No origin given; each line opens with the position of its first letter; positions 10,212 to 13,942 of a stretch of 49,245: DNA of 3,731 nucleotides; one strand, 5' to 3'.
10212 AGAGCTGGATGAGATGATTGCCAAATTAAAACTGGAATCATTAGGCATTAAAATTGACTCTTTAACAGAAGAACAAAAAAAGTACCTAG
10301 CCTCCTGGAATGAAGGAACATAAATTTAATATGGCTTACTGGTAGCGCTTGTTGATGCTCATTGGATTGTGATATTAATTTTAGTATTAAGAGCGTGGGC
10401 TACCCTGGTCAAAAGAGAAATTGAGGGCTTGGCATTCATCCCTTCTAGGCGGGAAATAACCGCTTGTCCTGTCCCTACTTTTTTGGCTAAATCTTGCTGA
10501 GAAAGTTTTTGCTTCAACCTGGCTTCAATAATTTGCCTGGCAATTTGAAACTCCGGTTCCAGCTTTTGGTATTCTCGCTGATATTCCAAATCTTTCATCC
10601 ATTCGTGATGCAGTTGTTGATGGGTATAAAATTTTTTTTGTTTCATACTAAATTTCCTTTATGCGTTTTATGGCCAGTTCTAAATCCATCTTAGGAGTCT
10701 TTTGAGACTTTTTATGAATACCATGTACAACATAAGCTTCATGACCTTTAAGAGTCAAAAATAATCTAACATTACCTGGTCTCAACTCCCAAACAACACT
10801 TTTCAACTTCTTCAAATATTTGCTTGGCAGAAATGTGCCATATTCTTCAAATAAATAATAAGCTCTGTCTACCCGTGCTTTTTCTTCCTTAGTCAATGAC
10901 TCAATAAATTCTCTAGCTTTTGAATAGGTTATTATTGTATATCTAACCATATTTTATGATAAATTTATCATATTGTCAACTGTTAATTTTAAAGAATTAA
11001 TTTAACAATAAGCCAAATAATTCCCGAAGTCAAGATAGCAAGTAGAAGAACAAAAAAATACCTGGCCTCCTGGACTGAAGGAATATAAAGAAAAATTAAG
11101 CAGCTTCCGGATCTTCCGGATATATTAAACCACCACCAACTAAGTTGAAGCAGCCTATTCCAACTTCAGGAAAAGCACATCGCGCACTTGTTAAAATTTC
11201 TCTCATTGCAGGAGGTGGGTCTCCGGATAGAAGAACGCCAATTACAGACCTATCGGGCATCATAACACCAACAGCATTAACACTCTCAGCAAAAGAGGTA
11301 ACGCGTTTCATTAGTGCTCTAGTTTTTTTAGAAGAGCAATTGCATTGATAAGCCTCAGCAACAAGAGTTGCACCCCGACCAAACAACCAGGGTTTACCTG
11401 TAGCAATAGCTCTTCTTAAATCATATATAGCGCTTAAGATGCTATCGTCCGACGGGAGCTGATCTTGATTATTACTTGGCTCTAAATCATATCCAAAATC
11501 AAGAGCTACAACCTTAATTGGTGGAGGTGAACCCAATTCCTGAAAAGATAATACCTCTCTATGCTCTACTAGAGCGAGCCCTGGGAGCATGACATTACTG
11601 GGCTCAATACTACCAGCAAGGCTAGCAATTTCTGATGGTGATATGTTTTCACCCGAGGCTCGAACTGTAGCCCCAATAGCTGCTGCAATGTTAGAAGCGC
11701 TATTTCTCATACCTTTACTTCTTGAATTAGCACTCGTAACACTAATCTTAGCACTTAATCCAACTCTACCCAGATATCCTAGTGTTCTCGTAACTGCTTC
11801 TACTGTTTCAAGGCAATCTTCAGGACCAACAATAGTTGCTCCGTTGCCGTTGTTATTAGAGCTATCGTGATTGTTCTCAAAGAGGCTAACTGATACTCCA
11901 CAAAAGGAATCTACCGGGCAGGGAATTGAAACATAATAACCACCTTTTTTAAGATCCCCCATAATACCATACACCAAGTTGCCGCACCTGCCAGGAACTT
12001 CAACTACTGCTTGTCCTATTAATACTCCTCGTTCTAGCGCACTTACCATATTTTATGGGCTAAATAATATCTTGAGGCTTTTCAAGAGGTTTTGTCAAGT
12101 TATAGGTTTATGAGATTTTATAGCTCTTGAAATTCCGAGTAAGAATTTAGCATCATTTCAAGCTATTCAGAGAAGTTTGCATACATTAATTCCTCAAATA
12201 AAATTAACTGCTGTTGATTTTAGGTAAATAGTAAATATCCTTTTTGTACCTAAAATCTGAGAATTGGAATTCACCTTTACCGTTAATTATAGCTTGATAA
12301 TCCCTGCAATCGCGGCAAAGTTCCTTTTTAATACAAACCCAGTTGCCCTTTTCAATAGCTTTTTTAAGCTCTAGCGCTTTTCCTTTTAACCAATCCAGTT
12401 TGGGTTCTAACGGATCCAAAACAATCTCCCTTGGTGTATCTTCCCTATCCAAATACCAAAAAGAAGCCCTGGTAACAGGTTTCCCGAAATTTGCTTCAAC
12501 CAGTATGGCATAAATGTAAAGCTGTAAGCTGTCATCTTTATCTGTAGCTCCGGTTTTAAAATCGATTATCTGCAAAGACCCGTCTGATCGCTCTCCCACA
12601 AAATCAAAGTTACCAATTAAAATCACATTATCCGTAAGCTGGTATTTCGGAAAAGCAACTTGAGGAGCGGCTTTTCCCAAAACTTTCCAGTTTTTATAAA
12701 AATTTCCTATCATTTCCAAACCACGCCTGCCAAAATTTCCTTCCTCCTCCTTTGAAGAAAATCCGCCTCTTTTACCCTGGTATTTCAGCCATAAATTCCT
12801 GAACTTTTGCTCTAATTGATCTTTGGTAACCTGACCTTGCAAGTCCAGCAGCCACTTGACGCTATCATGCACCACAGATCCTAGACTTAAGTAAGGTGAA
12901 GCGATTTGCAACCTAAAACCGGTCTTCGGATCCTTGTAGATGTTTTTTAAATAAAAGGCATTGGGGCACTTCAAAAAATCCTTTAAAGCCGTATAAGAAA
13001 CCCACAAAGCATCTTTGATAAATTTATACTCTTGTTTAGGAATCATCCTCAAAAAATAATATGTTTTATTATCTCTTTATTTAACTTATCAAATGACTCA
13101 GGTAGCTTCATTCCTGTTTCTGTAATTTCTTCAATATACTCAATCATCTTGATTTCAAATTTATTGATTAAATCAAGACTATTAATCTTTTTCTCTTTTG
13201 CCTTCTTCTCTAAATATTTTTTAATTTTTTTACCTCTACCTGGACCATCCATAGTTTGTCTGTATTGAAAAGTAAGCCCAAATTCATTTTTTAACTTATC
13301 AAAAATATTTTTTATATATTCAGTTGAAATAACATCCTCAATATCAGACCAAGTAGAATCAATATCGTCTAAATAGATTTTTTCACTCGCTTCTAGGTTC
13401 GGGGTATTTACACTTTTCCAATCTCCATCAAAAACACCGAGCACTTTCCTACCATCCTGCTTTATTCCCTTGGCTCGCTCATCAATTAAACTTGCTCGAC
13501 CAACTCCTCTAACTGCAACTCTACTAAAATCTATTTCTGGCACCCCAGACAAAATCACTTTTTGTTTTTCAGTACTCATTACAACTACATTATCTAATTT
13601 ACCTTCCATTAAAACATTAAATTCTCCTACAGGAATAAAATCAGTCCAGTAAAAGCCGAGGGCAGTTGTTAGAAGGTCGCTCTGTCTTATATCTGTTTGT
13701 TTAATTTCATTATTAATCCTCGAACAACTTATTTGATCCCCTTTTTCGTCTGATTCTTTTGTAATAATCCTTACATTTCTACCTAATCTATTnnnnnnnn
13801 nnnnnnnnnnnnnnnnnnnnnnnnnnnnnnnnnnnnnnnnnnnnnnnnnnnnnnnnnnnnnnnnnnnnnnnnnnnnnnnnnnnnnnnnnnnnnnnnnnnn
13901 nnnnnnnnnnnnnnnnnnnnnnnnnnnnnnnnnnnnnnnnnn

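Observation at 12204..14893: OLD-family ATPase/Toprim nuclease tightly coupled to a Cas4-like Fe-S nuclease: a Gabija-like pair without a helicase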

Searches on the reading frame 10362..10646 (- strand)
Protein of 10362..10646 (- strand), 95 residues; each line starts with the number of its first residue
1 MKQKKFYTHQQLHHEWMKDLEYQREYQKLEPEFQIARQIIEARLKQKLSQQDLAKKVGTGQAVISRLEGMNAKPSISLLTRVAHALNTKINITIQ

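Call 4: search_protein_families(library=pfam, proteins=[window:10362-10646:-], max_evalue=0.01)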
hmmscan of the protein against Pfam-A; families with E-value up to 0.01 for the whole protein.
window:10362-10646:- (95 aa): 7 families
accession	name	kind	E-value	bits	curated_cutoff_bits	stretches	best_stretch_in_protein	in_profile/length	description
PF01381.28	HTH_3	-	3.1e-11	43.6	23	1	39-90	1-52/55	Helix-turn-helix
PF13744.12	HTH_37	-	3.1e-07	30.6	27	1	29-94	13-79/80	Helix-turn-helix domain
PF13560.12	HTH_31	-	2.1e-05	25.2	27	1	35-88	2-56/64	Helix-turn-helix domain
PF01371.25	Trp_repressor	-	5.2e-05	23.7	27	1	9-67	15-69/88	Trp repressor protein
PF13443.12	HTH_26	-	0.00084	20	22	1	45-90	8-54/63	Cro/C1-type HTH DNA-binding domain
PF15731.11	MqsA_antitoxin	-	0.0018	18.9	30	1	27-79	62-114/131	Antitoxin component of bacterial toxin-antitoxin system, MqsA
PF12844.13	HTH_19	-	0.0028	18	30.2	1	41-87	6-52/64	Helix-turn-helix domain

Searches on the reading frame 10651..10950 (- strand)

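Call 4: search_protein_families(library=pfam, proteins=[window:10651-10950:-], max_evalue=0.01)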
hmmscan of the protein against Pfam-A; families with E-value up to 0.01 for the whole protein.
window:10651-10950:- (100 aa): 1 family
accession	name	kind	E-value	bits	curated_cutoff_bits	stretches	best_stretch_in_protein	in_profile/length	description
PF05973.20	Gp49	-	7.9e-16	58.3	23.9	1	14-98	1-90/90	Phage derived protein Gp49-like (DUF891)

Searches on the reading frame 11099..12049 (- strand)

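Call 4: search_protein_families(library=pfam, proteins=[window:11099-12049:-], max_evalue=0.01)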
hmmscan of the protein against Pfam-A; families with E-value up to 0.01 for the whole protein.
window:11099-12049:- (317 aa): 1 family
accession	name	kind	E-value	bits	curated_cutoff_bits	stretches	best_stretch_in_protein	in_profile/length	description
PF00288.32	GHMP_kinases_N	-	7.8e-05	23.3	22.3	1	84-149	8-67/87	GHMP kinases N terminal domain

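Call 5: search_protein_families(library=padloc, proteins=[window:11099-12049:-], max_evalue=0.01)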
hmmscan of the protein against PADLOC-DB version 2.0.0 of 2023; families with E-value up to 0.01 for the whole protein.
window:11099-12049:- (317 aa): 0 families

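Call 7: search_protein_families(library=ncbifam, proteins=[window:11099-12049:-], max_evalue=0.1)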
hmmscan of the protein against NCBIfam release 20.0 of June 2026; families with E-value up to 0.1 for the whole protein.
window:11099-12049:- (317 aa): 1 family
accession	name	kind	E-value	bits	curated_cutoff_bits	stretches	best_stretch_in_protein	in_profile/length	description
TIGR00549.1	mevalon_kin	equivalog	0.00034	20.2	163.05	1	42-149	20-130/276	mevalonate kinase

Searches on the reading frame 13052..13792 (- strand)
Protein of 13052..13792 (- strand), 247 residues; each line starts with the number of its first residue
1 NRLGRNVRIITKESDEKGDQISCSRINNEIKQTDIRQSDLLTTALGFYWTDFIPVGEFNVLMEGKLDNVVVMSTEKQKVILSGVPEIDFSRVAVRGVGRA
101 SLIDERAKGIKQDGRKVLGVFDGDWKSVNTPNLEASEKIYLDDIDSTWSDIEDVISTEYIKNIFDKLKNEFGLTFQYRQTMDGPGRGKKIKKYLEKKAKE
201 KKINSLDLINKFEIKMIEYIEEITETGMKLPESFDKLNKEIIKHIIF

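Call 6: search_protein_families(library=pfam, proteins=[window:13052-13792:-], max_evalue=10)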
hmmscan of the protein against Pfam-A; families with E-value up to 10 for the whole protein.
window:13052-13792:- (247 aa): 1 family
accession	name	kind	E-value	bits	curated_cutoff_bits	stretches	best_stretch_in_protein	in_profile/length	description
PF03726.19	PNPase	-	1.1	10.2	24.6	1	188-244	12-68/81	Polyribonucleotide nucleotidyltransferase, RNA binding domain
